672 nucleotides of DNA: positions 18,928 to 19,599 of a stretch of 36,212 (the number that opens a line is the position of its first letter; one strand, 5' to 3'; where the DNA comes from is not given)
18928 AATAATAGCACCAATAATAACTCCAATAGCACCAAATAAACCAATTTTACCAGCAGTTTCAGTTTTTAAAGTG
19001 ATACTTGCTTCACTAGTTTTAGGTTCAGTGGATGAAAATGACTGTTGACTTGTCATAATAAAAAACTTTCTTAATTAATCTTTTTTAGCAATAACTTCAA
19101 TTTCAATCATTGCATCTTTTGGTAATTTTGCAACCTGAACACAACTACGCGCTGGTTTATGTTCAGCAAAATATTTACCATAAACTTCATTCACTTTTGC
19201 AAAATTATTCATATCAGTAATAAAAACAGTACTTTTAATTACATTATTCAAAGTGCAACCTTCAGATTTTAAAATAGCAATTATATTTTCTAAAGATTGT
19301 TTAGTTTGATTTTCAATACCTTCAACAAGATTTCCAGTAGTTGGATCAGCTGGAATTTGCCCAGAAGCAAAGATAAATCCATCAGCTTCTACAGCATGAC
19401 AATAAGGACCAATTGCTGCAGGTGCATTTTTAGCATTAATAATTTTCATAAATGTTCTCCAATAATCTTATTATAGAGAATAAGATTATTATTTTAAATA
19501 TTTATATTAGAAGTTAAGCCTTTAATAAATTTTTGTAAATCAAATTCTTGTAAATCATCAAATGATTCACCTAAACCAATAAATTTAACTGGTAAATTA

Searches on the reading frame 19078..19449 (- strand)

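Call 100: search_protein_families(library=pfam, max_evalue=0.001, proteins=[window:19078-19449:-])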
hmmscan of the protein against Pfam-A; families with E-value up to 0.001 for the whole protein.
seq(124 aa): 1 family
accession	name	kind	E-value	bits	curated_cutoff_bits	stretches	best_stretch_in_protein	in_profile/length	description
PF01042.26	Ribonuc_L-PSP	-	1.8e-43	147.8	27.3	1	7-122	2-120/121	Endoribonuclease L-PSP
